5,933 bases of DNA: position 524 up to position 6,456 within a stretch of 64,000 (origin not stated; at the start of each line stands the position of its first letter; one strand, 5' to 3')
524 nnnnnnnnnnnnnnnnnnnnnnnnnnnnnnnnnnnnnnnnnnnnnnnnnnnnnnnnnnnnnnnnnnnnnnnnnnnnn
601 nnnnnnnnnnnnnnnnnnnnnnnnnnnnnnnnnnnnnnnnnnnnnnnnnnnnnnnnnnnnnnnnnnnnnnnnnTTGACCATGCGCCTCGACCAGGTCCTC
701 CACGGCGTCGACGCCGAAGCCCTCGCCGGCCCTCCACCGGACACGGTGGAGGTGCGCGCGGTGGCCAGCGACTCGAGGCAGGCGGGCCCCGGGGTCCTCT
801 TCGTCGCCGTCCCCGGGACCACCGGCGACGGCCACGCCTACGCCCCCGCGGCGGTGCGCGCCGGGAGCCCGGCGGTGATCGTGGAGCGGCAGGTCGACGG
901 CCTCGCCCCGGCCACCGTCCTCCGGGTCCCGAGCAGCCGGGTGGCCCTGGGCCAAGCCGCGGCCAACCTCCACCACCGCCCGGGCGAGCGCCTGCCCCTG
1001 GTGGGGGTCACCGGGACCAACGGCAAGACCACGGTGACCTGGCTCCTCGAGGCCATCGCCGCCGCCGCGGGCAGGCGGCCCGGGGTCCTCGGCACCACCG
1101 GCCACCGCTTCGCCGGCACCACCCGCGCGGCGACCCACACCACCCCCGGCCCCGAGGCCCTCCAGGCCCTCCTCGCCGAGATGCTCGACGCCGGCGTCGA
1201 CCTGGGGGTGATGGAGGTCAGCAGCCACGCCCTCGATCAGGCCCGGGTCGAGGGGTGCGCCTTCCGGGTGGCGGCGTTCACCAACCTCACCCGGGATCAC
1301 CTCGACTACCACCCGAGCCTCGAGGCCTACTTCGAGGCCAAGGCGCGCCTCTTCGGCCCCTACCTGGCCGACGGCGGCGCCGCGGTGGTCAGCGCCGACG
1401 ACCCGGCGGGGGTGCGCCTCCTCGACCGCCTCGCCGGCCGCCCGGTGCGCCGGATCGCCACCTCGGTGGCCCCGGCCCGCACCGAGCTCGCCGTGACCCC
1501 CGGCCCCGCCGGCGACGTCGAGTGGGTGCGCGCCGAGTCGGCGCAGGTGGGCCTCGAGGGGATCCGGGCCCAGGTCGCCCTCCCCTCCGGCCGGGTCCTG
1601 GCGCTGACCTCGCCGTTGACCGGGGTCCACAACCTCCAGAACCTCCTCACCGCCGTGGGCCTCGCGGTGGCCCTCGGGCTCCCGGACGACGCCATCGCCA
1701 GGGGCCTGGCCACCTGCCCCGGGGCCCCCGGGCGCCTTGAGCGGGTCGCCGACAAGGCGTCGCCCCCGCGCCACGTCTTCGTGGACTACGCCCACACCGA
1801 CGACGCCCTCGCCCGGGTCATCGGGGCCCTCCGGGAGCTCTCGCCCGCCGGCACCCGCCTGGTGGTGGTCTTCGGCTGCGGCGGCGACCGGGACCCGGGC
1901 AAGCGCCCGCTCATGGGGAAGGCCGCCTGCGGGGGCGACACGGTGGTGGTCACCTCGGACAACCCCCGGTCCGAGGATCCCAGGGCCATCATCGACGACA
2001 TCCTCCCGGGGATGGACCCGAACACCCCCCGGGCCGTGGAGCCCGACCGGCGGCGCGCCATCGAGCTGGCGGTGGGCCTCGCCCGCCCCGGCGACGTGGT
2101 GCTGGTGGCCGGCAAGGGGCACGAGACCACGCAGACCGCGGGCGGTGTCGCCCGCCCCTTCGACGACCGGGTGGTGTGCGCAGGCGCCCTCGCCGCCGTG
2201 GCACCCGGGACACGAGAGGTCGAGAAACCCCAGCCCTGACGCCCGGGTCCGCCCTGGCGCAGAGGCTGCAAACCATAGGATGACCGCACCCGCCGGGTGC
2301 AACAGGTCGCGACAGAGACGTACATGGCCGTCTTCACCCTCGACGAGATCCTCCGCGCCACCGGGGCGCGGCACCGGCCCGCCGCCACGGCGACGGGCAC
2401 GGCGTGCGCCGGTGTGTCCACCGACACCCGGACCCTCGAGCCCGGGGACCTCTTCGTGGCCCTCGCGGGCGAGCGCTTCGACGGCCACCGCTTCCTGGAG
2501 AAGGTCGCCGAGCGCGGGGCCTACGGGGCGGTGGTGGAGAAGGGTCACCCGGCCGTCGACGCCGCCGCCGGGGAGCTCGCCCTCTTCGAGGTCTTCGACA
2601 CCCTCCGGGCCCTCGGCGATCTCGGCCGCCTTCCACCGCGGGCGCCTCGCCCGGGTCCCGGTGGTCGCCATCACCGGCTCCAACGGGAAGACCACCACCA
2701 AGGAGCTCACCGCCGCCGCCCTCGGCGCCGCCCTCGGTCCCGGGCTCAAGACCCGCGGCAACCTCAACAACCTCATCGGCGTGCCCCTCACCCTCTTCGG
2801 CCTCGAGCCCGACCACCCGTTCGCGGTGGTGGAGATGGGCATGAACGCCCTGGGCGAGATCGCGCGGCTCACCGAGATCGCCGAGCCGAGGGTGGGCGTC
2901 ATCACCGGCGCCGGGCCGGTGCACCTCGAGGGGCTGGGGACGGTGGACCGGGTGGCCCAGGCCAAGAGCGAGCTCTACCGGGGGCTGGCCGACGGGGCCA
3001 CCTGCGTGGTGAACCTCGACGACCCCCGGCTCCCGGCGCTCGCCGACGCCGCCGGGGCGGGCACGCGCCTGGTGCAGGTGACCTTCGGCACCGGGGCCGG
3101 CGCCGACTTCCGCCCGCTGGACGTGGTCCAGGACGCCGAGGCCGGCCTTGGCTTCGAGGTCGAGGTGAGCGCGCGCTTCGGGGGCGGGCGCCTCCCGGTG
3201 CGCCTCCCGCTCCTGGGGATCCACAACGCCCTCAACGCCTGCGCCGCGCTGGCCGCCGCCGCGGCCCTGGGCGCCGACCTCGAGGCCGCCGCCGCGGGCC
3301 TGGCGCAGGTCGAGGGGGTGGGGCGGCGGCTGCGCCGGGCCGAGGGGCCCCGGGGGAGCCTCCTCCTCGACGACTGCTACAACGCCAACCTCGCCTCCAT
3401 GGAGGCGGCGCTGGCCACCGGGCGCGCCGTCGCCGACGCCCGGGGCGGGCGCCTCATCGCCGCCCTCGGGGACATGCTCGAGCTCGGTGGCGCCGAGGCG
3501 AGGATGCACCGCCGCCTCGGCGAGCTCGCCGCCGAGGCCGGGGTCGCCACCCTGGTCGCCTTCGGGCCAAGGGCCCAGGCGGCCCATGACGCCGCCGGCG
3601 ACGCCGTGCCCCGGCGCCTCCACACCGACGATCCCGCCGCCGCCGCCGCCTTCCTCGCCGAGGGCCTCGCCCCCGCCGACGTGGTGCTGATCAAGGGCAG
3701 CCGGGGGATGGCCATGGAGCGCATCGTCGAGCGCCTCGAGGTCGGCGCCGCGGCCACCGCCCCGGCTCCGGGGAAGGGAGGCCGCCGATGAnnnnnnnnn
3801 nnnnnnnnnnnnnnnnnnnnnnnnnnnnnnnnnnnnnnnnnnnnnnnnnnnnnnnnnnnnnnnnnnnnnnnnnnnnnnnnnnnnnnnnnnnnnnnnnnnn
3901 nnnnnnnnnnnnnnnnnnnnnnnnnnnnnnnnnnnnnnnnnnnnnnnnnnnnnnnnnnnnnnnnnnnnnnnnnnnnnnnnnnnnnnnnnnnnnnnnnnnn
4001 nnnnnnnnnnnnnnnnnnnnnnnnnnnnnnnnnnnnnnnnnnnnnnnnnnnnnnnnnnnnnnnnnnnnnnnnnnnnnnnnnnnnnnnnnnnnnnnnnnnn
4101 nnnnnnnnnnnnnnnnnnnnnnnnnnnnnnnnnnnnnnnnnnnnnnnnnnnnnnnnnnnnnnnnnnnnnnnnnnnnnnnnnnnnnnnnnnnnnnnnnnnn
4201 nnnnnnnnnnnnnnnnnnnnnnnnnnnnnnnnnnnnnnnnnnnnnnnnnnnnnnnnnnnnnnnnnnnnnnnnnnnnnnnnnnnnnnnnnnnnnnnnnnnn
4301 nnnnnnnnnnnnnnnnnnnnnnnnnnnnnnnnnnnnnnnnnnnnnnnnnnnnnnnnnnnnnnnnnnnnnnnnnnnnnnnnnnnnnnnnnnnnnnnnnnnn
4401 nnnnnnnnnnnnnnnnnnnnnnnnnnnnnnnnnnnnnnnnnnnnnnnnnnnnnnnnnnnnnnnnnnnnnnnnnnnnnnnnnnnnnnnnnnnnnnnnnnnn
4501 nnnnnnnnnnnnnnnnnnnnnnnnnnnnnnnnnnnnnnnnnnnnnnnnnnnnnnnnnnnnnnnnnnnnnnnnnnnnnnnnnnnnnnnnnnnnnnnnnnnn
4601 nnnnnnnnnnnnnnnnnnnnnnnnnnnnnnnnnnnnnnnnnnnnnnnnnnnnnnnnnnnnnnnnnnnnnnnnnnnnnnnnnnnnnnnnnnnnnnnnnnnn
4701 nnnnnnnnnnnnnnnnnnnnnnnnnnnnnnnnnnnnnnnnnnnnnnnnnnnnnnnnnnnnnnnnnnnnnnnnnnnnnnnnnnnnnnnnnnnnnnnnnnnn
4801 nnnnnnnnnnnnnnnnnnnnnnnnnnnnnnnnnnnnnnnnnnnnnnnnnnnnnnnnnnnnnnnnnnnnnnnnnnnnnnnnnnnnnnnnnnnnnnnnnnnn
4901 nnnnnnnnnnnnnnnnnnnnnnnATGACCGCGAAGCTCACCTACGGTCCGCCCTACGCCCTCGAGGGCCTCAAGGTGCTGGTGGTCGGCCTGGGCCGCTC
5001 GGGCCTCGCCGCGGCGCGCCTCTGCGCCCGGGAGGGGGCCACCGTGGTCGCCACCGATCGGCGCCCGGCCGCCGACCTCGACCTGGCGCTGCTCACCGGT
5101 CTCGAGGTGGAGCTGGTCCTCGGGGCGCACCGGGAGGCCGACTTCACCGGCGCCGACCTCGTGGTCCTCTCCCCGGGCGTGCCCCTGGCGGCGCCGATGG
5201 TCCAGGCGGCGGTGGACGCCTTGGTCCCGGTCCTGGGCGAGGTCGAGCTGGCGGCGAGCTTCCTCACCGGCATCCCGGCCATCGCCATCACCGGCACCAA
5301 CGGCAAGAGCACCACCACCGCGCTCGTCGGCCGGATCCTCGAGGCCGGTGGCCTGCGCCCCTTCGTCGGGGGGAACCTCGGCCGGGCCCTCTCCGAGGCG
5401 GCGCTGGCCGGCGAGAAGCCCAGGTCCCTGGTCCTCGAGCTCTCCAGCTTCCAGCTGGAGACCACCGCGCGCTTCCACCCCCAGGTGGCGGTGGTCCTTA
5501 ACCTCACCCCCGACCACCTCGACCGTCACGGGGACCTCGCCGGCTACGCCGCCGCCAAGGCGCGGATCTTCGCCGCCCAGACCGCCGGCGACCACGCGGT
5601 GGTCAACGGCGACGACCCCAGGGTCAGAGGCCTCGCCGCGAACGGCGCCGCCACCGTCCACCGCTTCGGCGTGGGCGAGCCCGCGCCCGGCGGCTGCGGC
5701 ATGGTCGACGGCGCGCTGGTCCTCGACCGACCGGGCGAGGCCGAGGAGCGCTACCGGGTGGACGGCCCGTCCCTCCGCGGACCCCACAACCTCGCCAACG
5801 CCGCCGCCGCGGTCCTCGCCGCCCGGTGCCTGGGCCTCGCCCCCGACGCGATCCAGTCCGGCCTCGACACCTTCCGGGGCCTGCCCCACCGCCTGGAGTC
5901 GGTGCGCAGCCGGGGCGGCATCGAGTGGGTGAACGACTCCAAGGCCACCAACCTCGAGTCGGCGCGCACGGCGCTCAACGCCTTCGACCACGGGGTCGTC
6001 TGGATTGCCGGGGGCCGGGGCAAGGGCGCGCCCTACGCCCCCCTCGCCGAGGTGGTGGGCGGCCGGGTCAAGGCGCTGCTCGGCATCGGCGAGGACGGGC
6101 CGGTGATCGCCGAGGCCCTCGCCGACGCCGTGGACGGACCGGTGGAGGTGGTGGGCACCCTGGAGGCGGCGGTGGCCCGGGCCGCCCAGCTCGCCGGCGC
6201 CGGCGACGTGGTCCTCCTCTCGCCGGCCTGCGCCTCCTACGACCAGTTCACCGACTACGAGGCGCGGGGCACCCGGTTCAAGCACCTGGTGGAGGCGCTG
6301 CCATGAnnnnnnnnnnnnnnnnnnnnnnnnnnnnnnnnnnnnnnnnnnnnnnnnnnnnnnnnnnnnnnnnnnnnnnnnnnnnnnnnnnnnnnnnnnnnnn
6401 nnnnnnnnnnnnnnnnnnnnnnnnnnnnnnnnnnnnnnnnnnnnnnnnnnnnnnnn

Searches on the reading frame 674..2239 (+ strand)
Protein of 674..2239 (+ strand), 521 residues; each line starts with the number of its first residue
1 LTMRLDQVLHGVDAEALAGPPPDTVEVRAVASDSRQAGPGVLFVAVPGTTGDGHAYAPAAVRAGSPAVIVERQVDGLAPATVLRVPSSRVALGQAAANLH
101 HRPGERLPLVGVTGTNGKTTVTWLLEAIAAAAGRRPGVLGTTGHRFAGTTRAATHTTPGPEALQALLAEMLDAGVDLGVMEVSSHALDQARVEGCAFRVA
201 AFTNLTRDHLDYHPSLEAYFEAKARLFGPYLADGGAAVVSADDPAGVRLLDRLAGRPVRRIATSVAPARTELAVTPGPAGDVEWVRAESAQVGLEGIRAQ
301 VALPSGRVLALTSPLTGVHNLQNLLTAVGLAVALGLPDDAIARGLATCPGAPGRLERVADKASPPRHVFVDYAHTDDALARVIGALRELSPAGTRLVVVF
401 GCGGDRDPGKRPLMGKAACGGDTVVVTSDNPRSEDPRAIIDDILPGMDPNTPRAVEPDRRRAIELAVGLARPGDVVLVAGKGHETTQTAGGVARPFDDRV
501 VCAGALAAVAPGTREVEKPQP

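Call 39: search_protein_families(library=pfam, proteins=[window:674-2239:+], max_evalue=0.001)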
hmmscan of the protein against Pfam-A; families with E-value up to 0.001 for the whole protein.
window:674-2239:+ (521 aa): 3 families
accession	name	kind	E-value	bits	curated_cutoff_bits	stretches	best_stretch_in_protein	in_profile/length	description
PF08245.18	Mur_ligase_M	-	4.9e-46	157.7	24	1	112-331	1-200/200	Mur ligase middle domain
PF02875.26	Mur_ligase_C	-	2.4e-30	106.4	28.4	1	353-482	1-127/127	Mur ligase, glutamate ligase domain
PF01225.30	Mur_ligase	-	9.1e-07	29.6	21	1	27-97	2-92/95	Mur ligase family, catalytic domain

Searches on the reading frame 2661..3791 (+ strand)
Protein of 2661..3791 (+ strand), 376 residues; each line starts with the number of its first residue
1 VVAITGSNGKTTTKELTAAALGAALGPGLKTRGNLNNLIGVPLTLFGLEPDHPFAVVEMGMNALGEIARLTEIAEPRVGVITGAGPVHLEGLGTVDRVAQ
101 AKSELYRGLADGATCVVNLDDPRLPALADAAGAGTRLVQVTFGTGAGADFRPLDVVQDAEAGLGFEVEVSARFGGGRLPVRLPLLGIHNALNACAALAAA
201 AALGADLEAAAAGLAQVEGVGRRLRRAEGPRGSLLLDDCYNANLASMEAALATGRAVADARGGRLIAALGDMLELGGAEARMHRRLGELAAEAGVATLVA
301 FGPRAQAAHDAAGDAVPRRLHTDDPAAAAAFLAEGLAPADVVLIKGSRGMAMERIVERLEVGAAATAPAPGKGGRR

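Call 39: search_protein_families(library=pfam, proteins=[window:2661-3791:+], max_evalue=0.001)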
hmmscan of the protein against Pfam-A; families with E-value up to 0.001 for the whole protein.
window:2661-3791:+ (376 aa): 2 families
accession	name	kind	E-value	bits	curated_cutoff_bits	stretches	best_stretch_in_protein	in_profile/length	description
PF08245.18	Mur_ligase_M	-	1.1e-41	143.4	24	1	4-200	1-200/200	Mur ligase middle domain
PF02875.26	Mur_ligase_C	-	5.6e-16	60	28.4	1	222-348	1-127/127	Mur ligase, glutamate ligase domain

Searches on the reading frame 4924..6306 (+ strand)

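Call 39: search_protein_families(library=pfam, proteins=[window:4924-6306:+], max_evalue=0.001)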
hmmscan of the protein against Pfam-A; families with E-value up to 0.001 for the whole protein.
window:4924-6306:+ (460 aa): 5 families
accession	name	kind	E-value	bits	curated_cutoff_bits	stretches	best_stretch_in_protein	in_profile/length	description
PF08245.18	Mur_ligase_M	-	4.4e-27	95.8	24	1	122-300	1-200/200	Mur ligase middle domain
PF02875.26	Mur_ligase_C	-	4.8e-16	60.2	28.4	1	322-436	1-127/127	Mur ligase, glutamate ligase domain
PF21799.2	MurD-like_N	-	7.7e-15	55.4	27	1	17-105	2-88/88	Mur ligase MurD-like, N-terminal domain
PF01262.27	AlaDh_PNT_C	-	0.00036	20.5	23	1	17-64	30-78/214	Alanine dehydrogenase/PNT, C-terminal domain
PF13241.12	NAD_binding_7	-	0.00055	20.9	22.1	0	13-85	5-70/104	Putative NAD(P)-binding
